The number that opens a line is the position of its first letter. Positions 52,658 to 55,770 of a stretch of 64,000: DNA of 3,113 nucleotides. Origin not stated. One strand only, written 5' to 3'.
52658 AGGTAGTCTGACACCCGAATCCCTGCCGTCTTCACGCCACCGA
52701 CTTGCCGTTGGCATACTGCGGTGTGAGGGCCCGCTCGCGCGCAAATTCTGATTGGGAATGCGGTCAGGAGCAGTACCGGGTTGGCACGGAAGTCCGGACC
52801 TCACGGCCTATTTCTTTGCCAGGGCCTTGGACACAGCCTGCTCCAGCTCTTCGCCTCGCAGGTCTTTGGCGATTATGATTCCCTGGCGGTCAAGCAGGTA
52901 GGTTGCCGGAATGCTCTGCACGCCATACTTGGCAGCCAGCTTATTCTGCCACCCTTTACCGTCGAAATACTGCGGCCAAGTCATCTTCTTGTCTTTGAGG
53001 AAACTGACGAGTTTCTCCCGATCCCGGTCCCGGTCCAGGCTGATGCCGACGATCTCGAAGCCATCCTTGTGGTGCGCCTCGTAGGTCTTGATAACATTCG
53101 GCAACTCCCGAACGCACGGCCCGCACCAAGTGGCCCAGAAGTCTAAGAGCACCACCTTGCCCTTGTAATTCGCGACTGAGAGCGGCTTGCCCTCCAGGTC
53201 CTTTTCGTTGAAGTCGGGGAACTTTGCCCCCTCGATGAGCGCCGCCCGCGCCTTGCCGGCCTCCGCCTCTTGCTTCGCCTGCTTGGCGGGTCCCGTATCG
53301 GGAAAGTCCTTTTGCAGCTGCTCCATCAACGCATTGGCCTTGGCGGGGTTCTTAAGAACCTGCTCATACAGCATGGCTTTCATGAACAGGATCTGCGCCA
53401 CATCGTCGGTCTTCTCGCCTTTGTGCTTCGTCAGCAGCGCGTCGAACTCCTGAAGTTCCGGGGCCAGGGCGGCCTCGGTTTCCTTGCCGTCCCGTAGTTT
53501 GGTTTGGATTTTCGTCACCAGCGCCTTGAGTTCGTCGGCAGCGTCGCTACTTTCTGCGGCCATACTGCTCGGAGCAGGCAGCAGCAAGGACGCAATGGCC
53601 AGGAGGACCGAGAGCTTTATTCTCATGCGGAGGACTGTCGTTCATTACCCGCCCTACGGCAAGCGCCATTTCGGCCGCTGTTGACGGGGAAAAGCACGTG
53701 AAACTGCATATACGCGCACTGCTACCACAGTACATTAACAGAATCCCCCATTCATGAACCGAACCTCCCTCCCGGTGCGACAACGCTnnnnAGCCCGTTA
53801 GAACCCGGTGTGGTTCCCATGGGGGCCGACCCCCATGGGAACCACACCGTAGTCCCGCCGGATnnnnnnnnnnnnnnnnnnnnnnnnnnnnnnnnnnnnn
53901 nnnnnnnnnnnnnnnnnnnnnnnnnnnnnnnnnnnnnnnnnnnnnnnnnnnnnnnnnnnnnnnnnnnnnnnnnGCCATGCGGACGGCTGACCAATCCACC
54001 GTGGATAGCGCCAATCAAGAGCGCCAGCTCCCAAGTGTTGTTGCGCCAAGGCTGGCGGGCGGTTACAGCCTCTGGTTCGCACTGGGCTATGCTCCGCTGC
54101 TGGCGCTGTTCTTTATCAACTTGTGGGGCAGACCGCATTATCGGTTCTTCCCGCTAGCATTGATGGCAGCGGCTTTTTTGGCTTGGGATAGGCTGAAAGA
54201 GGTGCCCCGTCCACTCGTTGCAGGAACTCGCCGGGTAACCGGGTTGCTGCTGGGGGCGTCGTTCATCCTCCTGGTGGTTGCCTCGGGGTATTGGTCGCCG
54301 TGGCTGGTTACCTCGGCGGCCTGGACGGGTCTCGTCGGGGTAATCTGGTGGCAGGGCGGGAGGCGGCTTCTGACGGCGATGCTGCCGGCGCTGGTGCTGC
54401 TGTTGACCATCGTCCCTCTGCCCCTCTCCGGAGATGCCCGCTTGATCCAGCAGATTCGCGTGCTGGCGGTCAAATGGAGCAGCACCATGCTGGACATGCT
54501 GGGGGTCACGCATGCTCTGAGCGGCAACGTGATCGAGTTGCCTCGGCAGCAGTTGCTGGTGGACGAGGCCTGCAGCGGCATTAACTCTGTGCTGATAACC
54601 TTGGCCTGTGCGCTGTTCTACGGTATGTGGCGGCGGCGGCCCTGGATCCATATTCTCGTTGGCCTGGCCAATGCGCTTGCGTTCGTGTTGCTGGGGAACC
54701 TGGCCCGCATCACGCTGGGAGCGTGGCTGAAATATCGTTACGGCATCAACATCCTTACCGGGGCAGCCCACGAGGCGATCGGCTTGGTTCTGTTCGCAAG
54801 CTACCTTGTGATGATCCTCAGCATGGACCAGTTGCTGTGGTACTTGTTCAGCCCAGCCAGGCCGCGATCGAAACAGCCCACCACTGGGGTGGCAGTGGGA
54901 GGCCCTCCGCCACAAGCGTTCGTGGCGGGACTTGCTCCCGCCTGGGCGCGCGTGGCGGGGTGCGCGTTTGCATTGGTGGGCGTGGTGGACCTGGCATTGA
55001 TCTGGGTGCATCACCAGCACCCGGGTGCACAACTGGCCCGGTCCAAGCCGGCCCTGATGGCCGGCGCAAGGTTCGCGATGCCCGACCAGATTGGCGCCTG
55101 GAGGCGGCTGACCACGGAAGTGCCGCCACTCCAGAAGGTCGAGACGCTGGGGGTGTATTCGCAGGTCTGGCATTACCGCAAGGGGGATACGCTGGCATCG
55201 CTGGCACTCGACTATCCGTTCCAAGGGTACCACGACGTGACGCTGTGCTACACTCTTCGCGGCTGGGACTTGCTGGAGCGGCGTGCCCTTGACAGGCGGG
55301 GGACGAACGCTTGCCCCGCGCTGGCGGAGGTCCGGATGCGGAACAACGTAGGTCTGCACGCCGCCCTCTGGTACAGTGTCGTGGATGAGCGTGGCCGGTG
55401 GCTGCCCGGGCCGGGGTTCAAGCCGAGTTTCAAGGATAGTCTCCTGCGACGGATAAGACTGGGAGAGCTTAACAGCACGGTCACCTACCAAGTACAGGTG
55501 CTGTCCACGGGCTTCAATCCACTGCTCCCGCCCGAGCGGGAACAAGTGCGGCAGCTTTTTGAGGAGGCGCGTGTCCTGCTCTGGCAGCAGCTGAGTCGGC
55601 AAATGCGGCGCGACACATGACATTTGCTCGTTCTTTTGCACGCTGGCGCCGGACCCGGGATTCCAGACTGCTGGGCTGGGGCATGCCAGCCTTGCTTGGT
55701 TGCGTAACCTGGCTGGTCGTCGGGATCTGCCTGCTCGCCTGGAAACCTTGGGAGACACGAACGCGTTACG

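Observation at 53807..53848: Compensatory double substitutions keep the central hairpin perfect in the variant copy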

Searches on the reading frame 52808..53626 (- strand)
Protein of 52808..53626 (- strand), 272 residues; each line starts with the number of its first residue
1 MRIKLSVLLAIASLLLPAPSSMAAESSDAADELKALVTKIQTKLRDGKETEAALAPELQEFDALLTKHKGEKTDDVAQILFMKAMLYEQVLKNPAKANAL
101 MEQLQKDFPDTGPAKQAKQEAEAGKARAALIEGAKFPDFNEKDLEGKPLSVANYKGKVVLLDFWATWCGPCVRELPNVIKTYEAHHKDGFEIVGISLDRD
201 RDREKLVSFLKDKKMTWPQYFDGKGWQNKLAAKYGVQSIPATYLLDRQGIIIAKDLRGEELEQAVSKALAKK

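Call 10: search_protein_families(library=pfam, proteins=[window:52808-53626:-])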
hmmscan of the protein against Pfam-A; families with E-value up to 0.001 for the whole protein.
window:52808-53626:- (272 aa): 7 families
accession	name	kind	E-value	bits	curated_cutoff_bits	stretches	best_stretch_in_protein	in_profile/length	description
PF00578.27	AhpC-TSA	-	5.7e-24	84.9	26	1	133-252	2-122/124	AhpC/TSA family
PF08534.16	Redoxin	-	2.3e-23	83.1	26.6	1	132-267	2-143/148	Redoxin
PF13905.12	Thioredoxin_8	-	2.8e-19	69.7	27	1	156-250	1-93/94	Thioredoxin-like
PF00085.26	Thioredoxin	-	8.5e-09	35.8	23.5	1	155-200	17-61/103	Thioredoxin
PF13098.12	Thioredoxin_2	-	2.7e-07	31.3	27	1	155-254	4-89/104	Thioredoxin-like domain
PF13174.12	TPR_6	-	0.00019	22.3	26.3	1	80-111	3-33/33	Tetratricopeptide repeat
PF00255.25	GSHPx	-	0.00067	19.6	27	0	138-195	3-59/108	Glutathione peroxidase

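Call 33: find_encoding_contigs(protein=window:52808-53626:-, flank=3000, max_places=6)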
Protein window:52808-53626:- (272 aa): 13 contigs read that carry it; 3 places shown.
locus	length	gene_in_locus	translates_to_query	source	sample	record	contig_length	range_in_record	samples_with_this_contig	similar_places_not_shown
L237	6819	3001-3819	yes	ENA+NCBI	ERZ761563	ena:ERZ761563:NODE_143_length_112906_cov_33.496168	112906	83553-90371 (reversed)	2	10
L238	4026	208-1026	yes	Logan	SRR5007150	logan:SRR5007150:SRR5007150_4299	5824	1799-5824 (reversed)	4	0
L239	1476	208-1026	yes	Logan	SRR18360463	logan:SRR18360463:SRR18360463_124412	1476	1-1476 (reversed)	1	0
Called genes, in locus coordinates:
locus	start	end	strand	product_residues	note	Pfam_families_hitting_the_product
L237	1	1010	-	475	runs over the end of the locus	PF00515:TPR_1 (faint), PF07719:TPR_2 (faint), PF13424:TPR_12 (faint), PF13428:TPR_14 (faint), PF13431:TPR_17 (faint), PF13432:TPR_16 (faint), PF14559:TPR_19 (weak), PF13371:TPR_9, +3 more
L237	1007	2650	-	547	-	PF09721:Exosortase_EpsH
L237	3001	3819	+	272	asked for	PF00578:AhpC-TSA, PF08534:Redoxin, PF00085:Thioredoxin (weak), PF13098:Thioredoxin_2, PF13905:Thioredoxin_8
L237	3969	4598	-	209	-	PF00081:Sod_Fe_N, PF02777:Sod_Fe_C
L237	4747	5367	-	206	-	PF00117:GATase, PF07685:GATase_3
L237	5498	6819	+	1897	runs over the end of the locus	PF13493:DUF4118, PF08447:PAS_3, PF00989:PAS, PF08448:PAS_4, PF13426:PAS_9, PF00989:PAS, PF08448:PAS_4, PF13185:GAF_2, +24 more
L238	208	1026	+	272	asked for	PF00578:AhpC-TSA, PF08534:Redoxin, PF00085:Thioredoxin (weak), PF13098:Thioredoxin_2, PF13905:Thioredoxin_8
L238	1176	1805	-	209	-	PF00081:Sod_Fe_N, PF02777:Sod_Fe_C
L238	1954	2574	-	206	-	PF00117:GATase, PF07685:GATase_3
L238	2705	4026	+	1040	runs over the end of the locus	?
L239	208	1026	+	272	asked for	PF00578:AhpC-TSA, PF08534:Redoxin, PF00085:Thioredoxin (weak), PF13098:Thioredoxin_2, PF13905:Thioredoxin_8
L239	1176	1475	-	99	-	?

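Call 34: find_homologous_proteins(query=window:52808-53626:-, max_evalue=1e-30)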
Query window:52808-53626:- (272 aa): 5289 proteins with E <= 1e-30 among 8000 candidates; the best 120 are listed.
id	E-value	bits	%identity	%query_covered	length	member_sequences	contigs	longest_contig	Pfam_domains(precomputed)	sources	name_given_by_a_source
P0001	1.9e-160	550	100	92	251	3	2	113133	PF00085.27,PF08534.17,PF13905.13,PF13098.14,PF00578.28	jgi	-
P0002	2.3e-134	465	79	100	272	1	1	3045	PF00085.27,PF08534.17,PF13905.13,PF13098.14,PF00578.28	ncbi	-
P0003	6.2e-132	457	77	93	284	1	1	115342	PF00085.27,PF08534.17,PF13905.13,PF13098.14,PF00578.28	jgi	jgi:peroxiredoxin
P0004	1.8e-129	449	76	96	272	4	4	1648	PF00085.27,PF08534.17,PF13905.13,PF13098.14,PF02630.21,PF00578.28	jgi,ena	jgi:thiol-disulfide isomerase/thioredoxin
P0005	3.7e-129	448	76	96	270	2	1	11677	PF00085.27,PF08534.17,PF13905.13,PF13098.14,PF00578.28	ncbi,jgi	-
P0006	1.2e-127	443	76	96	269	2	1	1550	PF00085.27,PF08534.17,PF13905.13,PF13098.14,PF00578.28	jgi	-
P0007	1.7e-127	442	75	100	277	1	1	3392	PF00085.27,PF08534.17,PF13905.13,PF13098.14,PF00578.28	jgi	jgi:peroxiredoxin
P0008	1.9e-127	442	75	100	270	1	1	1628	PF00085.27,PF08534.17,PF13905.13,PF13098.14,PF00578.28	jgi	jgi:peroxiredoxin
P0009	3.8e-127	441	75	100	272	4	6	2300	PF00085.27,PF08534.17,PF13905.13,PF13098.14,PF00578.28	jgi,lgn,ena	jgi:thiol-disulfide isomerase/thioredoxin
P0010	5.1e-127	441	75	100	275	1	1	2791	PF00085.27,PF08534.17,PF13905.13,PF13098.14,PF00578.28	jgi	jgi:peroxiredoxin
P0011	5.3e-127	441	76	100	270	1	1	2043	PF00085.27,PF08534.17,PF13905.13,PF13098.14,PF00578.28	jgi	jgi:peroxiredoxin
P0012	6.1e-127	441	75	100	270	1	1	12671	PF00085.27,PF08534.17,PF13905.13,PF13098.14,PF00578.28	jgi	jgi:peroxiredoxin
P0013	1.1e-126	440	75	100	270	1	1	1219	PF00085.27,PF08534.17,PF13905.13,PF13098.14,PF00578.28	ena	-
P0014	5.7e-126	437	74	100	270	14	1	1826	PF00085.27,PF08534.17,PF13905.13,PF13098.14,PF00578.28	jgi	-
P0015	1.3e-125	436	72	100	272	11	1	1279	PF00085.27,PF08534.17,PF13905.13,PF13098.14,PF00578.28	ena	-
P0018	1.6e-124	433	72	100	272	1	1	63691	PF00085.27,PF08534.17,PF13905.13,PF13098.14,PF00578.28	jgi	-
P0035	8.1e-122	424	76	93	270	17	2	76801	PF00085.27,PF08534.17,PF13905.13,PF13098.14,PF00578.28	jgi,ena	jgi:peroxiredoxin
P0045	1.1e-119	417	73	93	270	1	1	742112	PF00085.27,PF08534.17,PF13905.13,PF13098.14,PF00578.28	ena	-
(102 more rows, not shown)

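Call 35: find_encoding_contigs(protein=P0003, flank=3000, max_places=1)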
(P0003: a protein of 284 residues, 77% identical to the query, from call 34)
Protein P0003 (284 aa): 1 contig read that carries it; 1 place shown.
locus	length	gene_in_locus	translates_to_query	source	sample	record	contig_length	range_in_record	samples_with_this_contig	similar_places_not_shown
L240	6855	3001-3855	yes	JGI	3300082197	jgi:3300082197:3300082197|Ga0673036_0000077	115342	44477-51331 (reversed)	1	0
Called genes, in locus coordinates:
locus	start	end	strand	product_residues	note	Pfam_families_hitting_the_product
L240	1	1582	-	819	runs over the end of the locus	PF03130:HEAT_PBS (faint), PF02985:HEAT (faint), PF13646:HEAT_2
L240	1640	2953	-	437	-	PF01408:GFO_IDH_MocA, PF19051:GFO_IDH_MocA_C2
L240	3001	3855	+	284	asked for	PF00578:AhpC-TSA, PF08534:Redoxin, PF13098:Thioredoxin_2, PF00085:Thioredoxin (weak), PF13905:Thioredoxin_8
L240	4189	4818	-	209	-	PF00081:Sod_Fe_N, PF02777:Sod_Fe_C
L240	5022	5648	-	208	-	PF00117:GATase, PF07685:GATase_3 (weak)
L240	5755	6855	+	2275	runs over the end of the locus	PF08447:PAS_3, PF13426:PAS_9, PF00989:PAS, PF08448:PAS_4, PF13188:PAS_8, PF13426:PAS_9, PF00989:PAS, PF08448:PAS_4, +33 more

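Call 36: find_encoding_contigs(protein=P0035, flank=3000, max_places=1)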
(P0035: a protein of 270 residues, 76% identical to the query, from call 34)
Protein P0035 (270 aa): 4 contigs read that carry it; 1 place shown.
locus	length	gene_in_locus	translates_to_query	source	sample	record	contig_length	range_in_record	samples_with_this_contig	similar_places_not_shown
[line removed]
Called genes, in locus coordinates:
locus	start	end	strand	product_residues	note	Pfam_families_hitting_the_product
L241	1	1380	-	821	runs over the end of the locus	PF03130:HEAT_PBS (faint), PF02985:HEAT (faint), PF13646:HEAT_2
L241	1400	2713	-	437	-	PF01408:GFO_IDH_MocA, PF19051:GFO_IDH_MocA_C2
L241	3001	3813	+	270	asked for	PF00578:AhpC-TSA, PF08534:Redoxin, PF00085:Thioredoxin (weak), PF13098:Thioredoxin_2, PF13905:Thioredoxin_8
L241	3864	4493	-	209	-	PF00081:Sod_Fe_N, PF02777:Sod_Fe_C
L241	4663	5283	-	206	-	PF00117:GATase, PF07685:GATase_3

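Call 37: find_encoding_contigs(protein=P0045, flank=3000, max_places=1)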
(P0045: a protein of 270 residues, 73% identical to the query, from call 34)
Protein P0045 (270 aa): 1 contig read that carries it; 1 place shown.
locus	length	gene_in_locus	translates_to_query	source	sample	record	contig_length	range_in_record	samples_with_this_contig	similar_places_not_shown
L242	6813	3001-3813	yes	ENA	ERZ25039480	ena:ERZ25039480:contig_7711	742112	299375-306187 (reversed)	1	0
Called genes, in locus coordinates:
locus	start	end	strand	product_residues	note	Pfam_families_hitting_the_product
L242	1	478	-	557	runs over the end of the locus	PF03050:DDE_Tnp_IS66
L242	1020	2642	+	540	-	PF00749:tRNA-synt_1c, PF03950:tRNA-synt_1c_C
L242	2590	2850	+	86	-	PF20974:tRNA-synt_1c_C2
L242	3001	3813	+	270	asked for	PF00578:AhpC-TSA, PF08534:Redoxin, PF00085:Thioredoxin (weak), PF13098:Thioredoxin_2 (weak), PF13905:Thioredoxin_8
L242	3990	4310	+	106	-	PF13146:TRL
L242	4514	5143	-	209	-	PF00081:Sod_Fe_N, PF02777:Sod_Fe_C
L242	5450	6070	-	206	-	PF00117:GATase, PF01174:SNO (faint), PF07685:GATase_3 (weak)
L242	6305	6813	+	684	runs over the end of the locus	PF13426:PAS_9, PF08447:PAS_3, PF08448:PAS_4, PF00989:PAS, PF08447:PAS_3, PF08448:PAS_4, PF13426:PAS_9, PF08447:PAS_3, +4 more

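Call 38: find_encoding_contigs(protein=P0018, flank=3000, max_places=1)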
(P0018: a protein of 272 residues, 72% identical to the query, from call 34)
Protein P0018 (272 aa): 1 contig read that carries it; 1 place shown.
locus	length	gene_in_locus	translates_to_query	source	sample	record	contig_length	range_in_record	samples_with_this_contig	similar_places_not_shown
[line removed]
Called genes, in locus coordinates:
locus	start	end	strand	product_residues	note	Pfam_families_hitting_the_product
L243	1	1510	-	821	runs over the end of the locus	PF13513:HEAT_EZ (faint), PF02985:HEAT (faint), PF13646:HEAT_2, PF00514:Arm (faint), PF13646:HEAT_2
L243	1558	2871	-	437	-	PF01408:GFO_IDH_MocA, PF19051:GFO_IDH_MocA_C2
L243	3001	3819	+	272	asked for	PF00578:AhpC-TSA, PF08534:Redoxin, PF00085:Thioredoxin (weak), PF13098:Thioredoxin_2, PF13905:Thioredoxin_8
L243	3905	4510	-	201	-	PF00081:Sod_Fe_N, PF02777:Sod_Fe_C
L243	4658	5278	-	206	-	PF00117:GATase, PF07685:GATase_3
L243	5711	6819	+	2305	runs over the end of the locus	PF13426:PAS_9, PF08447:PAS_3, PF00989:PAS, PF08448:PAS_4, PF13426:PAS_9, PF01590:GAF, PF13185:GAF_2, PF00989:PAS, +31 more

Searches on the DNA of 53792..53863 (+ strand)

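Call 82: build_rna_model(alignment_id=A3, structure=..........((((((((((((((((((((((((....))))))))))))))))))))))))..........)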
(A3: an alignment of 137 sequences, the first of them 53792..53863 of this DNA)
Model R1 built from alignment A3 (137 sequences, 72 columns); structure: as given.
model positions 72; base pairs 24; branch points 0; effective number of sequences 2.91; information 0.783 bits per position. Calibrated on 0.2 Mb of random sequence (short: E-values are rough).
structure used (alignment columns):
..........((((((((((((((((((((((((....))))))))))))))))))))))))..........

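Call 83: search_with_rna_model(model_id=R1, source=window, filters=off, max_evalue=10)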
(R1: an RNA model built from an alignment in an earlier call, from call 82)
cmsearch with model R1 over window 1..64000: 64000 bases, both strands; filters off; matches with E-value up to 10: 24.
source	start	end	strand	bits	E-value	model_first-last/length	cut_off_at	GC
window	38894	38965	+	85.1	3.6e-19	1-72/72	no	0.62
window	23406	23477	+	82.9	1.3e-18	1-72/72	no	0.6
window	38894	38965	-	78.5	1.7e-17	1-72/72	no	0.62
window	53792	53863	+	77.6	2.8e-17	1-72/72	no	0.67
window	23406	23477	-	76.9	4.2e-17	1-72/72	no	0.6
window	53792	53863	-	73.3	3.4e-16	1-72/72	no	0.67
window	7695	7766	-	73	3.9e-16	1-72/72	no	0.64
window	7695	7766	+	66.7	1.6e-14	1-72/72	no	0.64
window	45701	45754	-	10.6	1.7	1-72/72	no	0.63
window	57553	57603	-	9.9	2.7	1-72/72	no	0.65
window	6451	6487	-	9.6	3.1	1-72/72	no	0.73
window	31979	32039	-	9.5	3.4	1-72/72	no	0.64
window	35151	35194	-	9.5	3.4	1-72/72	no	0.7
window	48729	48757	+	9.2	4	1-72/72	no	0.55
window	31979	32039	+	8.8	5.1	1-72/72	no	0.64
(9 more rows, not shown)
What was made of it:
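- Checked: A covariance model scores the four copies at 67-85 bits, and the next best hit in the window scores 10.6 bits (call 83).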

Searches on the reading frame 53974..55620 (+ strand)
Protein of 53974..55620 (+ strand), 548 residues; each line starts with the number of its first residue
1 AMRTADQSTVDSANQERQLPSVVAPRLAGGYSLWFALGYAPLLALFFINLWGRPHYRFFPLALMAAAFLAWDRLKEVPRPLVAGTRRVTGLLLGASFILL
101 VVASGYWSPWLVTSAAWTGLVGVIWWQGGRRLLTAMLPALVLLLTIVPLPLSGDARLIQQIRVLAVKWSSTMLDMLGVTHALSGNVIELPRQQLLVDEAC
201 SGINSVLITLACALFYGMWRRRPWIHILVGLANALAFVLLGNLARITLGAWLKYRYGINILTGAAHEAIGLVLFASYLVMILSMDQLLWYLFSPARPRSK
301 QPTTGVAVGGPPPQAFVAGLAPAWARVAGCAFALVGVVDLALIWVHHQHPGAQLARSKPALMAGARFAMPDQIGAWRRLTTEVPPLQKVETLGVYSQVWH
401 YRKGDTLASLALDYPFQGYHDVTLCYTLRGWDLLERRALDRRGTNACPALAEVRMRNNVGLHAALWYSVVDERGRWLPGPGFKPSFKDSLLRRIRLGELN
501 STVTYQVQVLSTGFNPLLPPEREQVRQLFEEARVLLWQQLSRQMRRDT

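Call 10: search_protein_families(library=pfam, proteins=[window:53974-55620:+])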
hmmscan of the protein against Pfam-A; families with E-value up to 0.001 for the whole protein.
window:53974-55620:+ (548 aa): 1 family
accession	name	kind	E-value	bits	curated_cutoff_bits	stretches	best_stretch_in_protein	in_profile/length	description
PF09721.15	Exosortase_EpsH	-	5.3e-39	134.6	25.7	1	34-287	3-253/254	Transmembrane exosortase (Exosortase_EpsH)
